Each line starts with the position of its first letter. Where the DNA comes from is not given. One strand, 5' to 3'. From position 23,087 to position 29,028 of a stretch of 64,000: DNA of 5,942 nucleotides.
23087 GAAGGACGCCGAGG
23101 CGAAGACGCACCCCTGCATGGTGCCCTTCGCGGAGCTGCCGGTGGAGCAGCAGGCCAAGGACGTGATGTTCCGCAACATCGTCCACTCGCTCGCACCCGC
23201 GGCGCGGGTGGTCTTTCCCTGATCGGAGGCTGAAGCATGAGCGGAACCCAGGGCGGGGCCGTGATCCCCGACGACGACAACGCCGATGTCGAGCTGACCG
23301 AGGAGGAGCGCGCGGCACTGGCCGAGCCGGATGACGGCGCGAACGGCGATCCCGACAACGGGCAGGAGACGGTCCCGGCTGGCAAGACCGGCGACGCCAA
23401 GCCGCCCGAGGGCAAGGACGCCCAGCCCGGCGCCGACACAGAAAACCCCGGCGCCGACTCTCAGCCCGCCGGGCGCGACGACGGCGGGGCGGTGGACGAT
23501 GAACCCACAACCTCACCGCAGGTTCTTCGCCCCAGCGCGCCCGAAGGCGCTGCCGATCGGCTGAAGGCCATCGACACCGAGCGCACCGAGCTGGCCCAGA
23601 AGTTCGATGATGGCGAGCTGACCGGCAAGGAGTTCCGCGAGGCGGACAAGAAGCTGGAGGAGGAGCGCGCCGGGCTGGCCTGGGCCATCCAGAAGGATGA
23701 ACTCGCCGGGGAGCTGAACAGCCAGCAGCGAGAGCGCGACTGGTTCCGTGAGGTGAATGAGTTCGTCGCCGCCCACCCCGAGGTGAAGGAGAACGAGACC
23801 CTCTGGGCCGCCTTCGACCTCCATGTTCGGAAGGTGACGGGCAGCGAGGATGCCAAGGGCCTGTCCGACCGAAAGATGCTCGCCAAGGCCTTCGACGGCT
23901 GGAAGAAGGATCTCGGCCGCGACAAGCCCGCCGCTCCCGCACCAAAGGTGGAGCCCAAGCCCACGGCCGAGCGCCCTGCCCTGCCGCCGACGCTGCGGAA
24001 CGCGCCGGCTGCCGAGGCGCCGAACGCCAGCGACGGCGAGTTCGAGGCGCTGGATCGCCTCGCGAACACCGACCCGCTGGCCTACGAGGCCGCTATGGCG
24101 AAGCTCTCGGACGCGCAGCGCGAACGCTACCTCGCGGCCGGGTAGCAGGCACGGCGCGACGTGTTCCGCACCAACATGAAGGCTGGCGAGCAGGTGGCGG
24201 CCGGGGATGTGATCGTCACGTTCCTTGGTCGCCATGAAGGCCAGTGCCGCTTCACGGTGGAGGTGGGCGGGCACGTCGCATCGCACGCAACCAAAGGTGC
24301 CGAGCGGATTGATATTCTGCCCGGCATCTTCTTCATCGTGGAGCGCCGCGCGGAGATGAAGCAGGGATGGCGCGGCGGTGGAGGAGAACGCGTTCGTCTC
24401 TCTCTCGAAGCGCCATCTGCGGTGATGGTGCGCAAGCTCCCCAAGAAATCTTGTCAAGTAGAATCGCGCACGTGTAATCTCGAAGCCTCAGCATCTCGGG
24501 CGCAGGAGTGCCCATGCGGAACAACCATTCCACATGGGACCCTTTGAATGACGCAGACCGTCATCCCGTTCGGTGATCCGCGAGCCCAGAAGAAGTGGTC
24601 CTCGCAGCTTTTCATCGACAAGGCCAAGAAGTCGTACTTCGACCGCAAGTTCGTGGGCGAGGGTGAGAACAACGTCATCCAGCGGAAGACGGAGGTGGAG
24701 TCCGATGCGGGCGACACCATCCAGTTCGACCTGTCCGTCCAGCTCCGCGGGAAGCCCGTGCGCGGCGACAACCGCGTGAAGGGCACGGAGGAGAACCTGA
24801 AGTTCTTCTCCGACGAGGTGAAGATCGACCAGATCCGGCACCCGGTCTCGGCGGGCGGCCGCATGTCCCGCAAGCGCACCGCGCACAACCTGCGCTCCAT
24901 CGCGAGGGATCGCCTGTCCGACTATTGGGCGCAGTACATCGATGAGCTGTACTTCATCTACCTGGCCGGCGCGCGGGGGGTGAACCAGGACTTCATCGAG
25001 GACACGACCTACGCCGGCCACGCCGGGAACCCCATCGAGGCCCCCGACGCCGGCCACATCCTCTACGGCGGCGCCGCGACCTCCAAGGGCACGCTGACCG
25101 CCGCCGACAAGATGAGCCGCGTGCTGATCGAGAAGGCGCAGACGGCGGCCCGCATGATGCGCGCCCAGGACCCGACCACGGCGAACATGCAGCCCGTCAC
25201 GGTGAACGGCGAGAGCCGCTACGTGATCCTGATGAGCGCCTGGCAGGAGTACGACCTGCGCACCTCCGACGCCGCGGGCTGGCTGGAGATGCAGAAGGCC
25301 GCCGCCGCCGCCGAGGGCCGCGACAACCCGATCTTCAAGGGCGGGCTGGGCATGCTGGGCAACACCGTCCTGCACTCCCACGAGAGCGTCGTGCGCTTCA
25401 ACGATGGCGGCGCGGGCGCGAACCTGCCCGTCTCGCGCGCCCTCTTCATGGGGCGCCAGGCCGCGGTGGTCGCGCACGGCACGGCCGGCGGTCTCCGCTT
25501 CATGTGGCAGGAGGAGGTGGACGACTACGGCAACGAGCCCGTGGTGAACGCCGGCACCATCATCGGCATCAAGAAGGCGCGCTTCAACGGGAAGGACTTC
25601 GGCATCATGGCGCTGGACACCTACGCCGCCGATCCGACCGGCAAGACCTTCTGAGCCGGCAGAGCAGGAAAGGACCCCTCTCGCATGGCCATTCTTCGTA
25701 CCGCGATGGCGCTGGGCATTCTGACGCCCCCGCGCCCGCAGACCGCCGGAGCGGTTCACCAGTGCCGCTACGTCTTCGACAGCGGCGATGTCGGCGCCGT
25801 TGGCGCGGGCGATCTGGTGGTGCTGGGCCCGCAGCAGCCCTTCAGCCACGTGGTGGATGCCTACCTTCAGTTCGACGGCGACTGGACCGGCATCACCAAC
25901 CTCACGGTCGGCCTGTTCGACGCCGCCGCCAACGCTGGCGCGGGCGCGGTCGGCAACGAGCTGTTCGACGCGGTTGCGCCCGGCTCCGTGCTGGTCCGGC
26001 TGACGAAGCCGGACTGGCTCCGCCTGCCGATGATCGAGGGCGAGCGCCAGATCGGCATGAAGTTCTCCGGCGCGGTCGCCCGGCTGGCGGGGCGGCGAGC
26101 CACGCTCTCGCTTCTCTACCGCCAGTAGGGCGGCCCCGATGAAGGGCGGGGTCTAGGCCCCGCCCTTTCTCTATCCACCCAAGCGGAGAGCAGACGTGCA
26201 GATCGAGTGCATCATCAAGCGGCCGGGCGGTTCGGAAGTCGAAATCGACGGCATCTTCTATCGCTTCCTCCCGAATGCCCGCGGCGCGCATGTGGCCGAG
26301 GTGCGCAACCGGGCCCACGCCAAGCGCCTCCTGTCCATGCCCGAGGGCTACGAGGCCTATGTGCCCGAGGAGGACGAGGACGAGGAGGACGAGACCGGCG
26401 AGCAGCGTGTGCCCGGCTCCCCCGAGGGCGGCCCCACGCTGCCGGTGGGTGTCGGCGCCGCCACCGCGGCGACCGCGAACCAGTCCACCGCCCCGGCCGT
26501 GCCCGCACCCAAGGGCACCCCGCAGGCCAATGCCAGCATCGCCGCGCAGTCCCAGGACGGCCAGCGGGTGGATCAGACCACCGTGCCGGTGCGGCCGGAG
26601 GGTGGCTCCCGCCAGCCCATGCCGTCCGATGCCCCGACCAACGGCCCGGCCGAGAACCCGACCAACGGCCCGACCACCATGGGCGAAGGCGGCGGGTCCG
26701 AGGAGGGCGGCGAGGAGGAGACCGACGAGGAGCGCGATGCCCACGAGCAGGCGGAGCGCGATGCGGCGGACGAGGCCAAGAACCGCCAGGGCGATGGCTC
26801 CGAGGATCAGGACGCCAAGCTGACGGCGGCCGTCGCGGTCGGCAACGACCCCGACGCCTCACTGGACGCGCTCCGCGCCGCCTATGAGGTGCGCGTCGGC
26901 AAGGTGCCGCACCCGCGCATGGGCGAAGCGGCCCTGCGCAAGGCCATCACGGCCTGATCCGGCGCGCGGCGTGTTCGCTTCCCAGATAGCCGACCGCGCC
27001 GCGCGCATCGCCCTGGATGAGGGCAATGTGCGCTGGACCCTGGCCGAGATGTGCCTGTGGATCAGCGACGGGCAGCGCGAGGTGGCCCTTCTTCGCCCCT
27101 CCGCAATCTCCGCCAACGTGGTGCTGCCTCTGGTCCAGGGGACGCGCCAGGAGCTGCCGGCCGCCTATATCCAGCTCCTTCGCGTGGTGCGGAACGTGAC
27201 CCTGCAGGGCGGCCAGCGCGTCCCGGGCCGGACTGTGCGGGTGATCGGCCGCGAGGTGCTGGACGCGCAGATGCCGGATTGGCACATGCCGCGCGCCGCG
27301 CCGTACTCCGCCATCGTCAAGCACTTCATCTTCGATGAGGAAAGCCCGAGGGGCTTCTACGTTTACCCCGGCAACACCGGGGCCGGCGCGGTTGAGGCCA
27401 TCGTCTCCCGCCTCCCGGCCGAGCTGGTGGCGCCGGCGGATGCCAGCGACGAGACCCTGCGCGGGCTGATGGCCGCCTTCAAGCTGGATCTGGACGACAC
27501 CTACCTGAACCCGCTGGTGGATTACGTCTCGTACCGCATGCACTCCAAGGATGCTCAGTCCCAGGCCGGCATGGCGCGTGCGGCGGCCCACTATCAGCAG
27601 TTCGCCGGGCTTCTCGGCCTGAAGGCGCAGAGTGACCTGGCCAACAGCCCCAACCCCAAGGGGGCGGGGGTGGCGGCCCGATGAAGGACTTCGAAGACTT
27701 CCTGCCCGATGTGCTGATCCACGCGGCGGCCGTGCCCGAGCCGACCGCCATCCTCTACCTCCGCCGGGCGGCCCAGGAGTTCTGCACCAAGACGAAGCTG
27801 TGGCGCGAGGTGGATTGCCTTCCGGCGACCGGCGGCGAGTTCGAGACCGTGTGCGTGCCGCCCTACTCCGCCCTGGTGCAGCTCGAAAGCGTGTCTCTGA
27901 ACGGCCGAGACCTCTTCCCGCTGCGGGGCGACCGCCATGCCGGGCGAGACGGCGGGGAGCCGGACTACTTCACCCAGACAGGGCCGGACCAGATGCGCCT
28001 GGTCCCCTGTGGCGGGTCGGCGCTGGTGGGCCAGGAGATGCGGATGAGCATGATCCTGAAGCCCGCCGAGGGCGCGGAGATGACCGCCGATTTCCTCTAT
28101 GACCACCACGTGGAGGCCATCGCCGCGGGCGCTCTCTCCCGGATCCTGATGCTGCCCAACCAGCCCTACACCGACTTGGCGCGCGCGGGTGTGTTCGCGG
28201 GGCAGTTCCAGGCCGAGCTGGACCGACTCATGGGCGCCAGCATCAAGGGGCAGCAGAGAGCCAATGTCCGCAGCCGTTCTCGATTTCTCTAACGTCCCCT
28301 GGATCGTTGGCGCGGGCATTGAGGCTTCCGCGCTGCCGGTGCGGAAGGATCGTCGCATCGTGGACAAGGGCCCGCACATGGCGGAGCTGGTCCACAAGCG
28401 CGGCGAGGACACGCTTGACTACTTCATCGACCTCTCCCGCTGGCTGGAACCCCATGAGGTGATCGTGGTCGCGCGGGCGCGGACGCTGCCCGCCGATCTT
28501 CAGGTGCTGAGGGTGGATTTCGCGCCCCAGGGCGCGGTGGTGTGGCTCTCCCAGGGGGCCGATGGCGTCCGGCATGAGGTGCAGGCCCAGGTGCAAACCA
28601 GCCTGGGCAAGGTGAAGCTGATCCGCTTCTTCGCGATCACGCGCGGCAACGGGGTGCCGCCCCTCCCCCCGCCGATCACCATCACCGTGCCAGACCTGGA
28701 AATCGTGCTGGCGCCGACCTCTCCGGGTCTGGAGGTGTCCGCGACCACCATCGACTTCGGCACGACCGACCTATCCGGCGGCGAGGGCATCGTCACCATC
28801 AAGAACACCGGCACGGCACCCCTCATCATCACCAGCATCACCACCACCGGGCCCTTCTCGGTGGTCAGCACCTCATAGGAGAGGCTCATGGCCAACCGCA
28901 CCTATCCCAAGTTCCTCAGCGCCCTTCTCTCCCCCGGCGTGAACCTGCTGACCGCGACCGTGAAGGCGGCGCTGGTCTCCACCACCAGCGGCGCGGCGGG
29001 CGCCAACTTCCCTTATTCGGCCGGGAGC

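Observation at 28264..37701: Candidate virion-borne cellulose-degrading arsenal in a temperate podovirus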

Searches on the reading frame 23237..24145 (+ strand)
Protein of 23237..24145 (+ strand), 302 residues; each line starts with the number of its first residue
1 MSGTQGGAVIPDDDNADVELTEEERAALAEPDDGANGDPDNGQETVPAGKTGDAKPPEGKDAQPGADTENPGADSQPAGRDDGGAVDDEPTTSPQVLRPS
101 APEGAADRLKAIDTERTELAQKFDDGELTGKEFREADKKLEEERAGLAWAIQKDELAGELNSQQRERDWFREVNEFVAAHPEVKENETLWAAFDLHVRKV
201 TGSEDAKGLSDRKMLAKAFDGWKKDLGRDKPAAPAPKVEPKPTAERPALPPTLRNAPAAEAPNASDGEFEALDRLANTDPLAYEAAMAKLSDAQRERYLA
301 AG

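Call 8: search_protein_families(library=phrogs, proteins=[window:23237-24145:+], max_evalue=0.001)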
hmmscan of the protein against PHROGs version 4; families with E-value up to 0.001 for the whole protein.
window:23237-24145:+ (302 aa): 1 family
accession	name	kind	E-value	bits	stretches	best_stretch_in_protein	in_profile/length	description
phrog_8246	-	unknown function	2.4e-63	215.8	1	15-301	8-324/325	-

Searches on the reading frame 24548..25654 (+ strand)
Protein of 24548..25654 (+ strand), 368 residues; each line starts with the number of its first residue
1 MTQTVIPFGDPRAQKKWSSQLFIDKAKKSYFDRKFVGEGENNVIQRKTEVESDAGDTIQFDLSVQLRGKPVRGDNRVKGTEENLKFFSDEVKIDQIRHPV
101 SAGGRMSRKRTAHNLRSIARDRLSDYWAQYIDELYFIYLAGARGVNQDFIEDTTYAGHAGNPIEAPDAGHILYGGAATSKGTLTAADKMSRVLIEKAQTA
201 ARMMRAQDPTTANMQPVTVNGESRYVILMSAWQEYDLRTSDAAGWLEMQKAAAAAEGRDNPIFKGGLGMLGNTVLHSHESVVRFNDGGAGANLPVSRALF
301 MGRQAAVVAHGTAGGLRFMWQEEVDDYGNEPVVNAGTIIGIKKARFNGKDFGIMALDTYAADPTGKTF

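Call 8: search_protein_families(library=phrogs, proteins=[window:24548-25654:+], max_evalue=0.001)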
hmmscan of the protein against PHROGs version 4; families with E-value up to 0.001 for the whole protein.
window:24548-25654:+ (368 aa): 3 families
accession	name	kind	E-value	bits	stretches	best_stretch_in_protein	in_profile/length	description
phrog_334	-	head and packaging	1.7e-126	423.3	1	1-361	1-380/381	major head protein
phrog_13784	-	unknown function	3.9e-24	86.7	1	44-155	57-165/177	-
phrog_31117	-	unknown function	0.00013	23.2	1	293-358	35-106/110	-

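Call 11: search_dna_similar(query=window:24548-25654:+, collection=phages, mode=protein, max_rows=25)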
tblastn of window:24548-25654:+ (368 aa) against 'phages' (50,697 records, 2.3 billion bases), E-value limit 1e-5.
Records with a match: 417; places in all: 418; records where one place covers at least 80% of the query: 408.
Best place of each record, by identity: 60-80% 60; <60% 357.
By first word of the organism name: Vibrio 104; Stx2a-converting 80; Escherichia 73; Pseudomonas 47; Ralstonia 31; Stx2-converting 12; Burkholderia 10; Klebsiella 6; Shigella 6; Stx 6; and 21 more.
By host as written in the record: - 211; Pseudomonas aeruginosa 21; Escherichia coli K514 (EHEC) 7; Ralstonia pseudosolanacearum 6; Ralstonia pseudosolanacearum I-31 (MT043) 5; Ralstonia solanacearum 5; Ralstonia pseudosolanacearum I-33 (MT061) 4; Ralstonia pseudosolanacearum I-15 (MT014) 4; and 107 more.
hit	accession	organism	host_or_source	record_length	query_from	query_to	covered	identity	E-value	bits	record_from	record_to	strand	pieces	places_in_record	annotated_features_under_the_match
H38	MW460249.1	Pseudomonas phage Itty13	Pseudomonas aeruginosa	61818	1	363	99%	70.9%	1e-176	550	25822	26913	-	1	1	hypothetical protein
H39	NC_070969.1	Pseudomonas phage Itty13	Pseudomonas aeruginosa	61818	1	363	99%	70.9%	1e-176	550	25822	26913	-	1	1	hypothetical protein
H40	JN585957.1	Erwinia phage PEp14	Erwinia pyrifoliae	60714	1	363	99%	70.9%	1e-175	547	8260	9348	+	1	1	hypothetical protein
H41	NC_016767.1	Erwinia phage PEp14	Erwinia pyrifoliae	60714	1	363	99%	70.9%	1e-175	547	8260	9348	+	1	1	major head protein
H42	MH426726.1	Erwinia phage Pavtok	Erwinia amylovora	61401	1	363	99%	70.3%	1e-173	541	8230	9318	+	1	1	putative major capsid protein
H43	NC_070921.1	Erwinia phage Pavtok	Erwinia amylovora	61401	1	363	99%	70.3%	1e-173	541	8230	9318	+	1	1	putative major capsid protein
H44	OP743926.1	Erwinia phage Stean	Erwinia amylovora 1/79Sm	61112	1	363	99%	70.1%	1e-173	541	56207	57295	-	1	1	putative major capsid protein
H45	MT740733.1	Ralstonia phage Dimitile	Ralstonia pseudosolanacearum I-31 ...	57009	1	362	98%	69.3%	8e-173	539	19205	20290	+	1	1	major capsid protein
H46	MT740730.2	Ralstonia phage Cimandef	Ralstonia pseudosolanacearum I-31 ...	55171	1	362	98%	69.3%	2e-172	538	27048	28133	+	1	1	major capsid protein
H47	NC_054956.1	Ralstonia phage Cimandef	Ralstonia pseudosolanacearum I-31 ...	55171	1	362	98%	69.3%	2e-172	538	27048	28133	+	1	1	major head protein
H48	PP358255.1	Ralstonia phage PY045S1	Ralstonia solanacearum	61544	1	362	98%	69.3%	4e-172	536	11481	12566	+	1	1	major capsid protein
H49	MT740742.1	Ralstonia phage Heva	Ralstonia pseudosolanacearum I-31 ...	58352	1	362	98%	69.3%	1e-171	535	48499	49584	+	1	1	hypothetical protein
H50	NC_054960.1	Ralstonia phage Heva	Ralstonia pseudosolanacearum I-31 ...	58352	1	362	98%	69.3%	1e-171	535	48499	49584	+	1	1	major head protein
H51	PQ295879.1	Ralstonia phage YL4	Ralstonia pseudosolanacearum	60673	1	362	98%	69.1%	2e-172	538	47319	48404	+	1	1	hypothetical protein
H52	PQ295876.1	Ralstonia phage YL1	Ralstonia pseudosolanacearum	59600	1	362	98%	69.1%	1e-171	535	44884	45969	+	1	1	hypothetical protein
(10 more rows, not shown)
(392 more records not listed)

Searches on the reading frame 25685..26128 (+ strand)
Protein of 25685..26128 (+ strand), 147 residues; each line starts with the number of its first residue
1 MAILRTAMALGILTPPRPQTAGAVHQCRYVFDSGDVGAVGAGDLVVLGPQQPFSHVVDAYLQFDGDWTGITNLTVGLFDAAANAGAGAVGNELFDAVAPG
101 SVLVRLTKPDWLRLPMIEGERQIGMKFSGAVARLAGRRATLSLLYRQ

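Call 8: search_protein_families(library=phrogs, proteins=[window:25685-26128:+], max_evalue=0.001)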
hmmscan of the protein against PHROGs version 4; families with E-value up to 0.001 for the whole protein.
window:25685-26128:+ (147 aa): 1 family
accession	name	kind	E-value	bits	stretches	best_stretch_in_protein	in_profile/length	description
phrog_8455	-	head and packaging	8.2e-20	72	1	1-147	1-149/152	virion structural protein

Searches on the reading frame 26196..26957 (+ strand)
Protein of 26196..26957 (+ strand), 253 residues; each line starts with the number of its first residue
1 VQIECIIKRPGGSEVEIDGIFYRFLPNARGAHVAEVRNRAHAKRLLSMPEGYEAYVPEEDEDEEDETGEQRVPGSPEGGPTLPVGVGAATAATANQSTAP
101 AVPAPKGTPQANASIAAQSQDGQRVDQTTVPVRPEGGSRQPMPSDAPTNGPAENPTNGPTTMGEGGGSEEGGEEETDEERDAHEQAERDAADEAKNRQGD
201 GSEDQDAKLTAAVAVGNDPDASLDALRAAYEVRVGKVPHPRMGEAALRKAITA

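Call 8: search_protein_families(library=phrogs, proteins=[window:26196-26957:+], max_evalue=0.001)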
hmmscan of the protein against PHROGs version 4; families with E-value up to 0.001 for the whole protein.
window:26196-26957:+ (253 aa): 2 families
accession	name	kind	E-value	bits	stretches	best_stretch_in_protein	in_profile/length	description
phrog_13934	-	unknown function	2.6e-17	64.8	1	1-71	1-73/217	-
phrog_22765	-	unknown function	5.2e-07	30.8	1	3-61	17-84/183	-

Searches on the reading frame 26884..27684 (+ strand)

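Call 8: search_protein_families(library=phrogs, proteins=[window:26884-27684:+], max_evalue=0.001)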
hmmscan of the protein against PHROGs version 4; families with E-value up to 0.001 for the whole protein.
window:26884-27684:+ (266 aa): 4 families
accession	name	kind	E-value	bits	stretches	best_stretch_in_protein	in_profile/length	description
phrog_399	-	head and packaging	2.8e-58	198.1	1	33-259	5-212/220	structural protein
phrog_23184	-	unknown function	2.7e-10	41.4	1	202-256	21-75/85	-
phrog_27974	-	head and packaging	8.2e-10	39.4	1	202-255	177-230/239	portal protein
phrog_2125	-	head and packaging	2.9e-06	28.1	1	200-257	165-221/234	virion structural protein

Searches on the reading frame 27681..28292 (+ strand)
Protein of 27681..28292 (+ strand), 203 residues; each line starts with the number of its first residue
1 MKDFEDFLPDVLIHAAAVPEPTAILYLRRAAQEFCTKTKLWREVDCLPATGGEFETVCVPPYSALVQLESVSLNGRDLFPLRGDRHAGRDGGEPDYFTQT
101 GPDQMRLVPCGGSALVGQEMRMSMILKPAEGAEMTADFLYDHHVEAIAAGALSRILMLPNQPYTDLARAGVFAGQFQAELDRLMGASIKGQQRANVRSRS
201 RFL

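Call 8: search_protein_families(library=phrogs, proteins=[window:27681-28292:+], max_evalue=0.001)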
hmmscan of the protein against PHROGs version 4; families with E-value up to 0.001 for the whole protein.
window:27681-28292:+ (203 aa): 1 family
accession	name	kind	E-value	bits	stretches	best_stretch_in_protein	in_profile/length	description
phrog_437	-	head and packaging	2.2e-41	142.7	1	1-202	1-201/203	virion structural protein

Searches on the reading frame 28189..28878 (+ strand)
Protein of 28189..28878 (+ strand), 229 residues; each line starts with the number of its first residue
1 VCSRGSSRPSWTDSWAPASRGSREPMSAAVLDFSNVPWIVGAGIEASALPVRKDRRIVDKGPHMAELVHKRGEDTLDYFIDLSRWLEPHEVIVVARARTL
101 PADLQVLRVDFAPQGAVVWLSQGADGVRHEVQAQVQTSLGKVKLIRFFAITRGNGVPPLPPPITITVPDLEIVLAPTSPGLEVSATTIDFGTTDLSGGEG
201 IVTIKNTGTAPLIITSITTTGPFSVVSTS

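Call 3: search_protein_families(library=pfam, proteins=[window:28189-28878:+], max_evalue=0.01)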
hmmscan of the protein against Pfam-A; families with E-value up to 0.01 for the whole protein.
window:28189-28878:+ (229 aa): 3 families
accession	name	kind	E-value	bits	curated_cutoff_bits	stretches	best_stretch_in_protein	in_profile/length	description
PF23148.1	Gp77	-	4.2e-14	53.3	27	1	70-143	1-77/84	Podophage GP4 fiber-tail adaptor protein gp77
PF22544.2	HYDIN_VesB_CFA65-like_Ig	-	0.00092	19.8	25.5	1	179-226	1-52/100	HYDIN/CFA65/VesB-like, Ig-like domain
PF07610.17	DUF1573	-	0.0093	16.4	26.1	0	182-220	2-41/98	Protein of unknown function (DUF1573)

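Call 4: search_protein_families(library=phrogs, proteins=[window:28189-28878:+], max_evalue=0.01)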
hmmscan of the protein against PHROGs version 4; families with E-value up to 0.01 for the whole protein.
window:28189-28878:+ (229 aa): 2 families
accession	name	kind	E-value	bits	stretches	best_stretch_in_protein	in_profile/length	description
phrog_18474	-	other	3.3e-11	42.9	2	51-145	22-116/929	hydrolase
phrog_4137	-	unknown function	2.8e-09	37.6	1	59-143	252-338/349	-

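Call 44: search_solved_structures(query=window:28189-28878:+, max_evalue=1, show_alignments=1)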
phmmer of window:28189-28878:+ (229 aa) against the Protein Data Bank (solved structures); distinct sequences matched with E-value up to 1: 6.
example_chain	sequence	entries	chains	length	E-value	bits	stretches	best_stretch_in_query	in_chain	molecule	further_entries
8jou_D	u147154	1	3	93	4.2e-06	29.6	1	66-147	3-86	Virion-associated phage protein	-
2qsv_A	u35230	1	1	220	0.48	13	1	174-223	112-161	Uncharacterized protein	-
3k9c_A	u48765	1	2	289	0.65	12.6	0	177-217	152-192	Transcriptional regulator, LacI family protein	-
1flz_A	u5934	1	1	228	0.78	12.3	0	46-103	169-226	URACIL-DNA GLYCOSYLASE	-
2eug_A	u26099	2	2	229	0.78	12.3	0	46-103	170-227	PROTEIN (GLYCOSYLASE)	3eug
1eug_A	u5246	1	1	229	0.79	12.3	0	46-103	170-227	PROTEIN (GLYCOSYLASE)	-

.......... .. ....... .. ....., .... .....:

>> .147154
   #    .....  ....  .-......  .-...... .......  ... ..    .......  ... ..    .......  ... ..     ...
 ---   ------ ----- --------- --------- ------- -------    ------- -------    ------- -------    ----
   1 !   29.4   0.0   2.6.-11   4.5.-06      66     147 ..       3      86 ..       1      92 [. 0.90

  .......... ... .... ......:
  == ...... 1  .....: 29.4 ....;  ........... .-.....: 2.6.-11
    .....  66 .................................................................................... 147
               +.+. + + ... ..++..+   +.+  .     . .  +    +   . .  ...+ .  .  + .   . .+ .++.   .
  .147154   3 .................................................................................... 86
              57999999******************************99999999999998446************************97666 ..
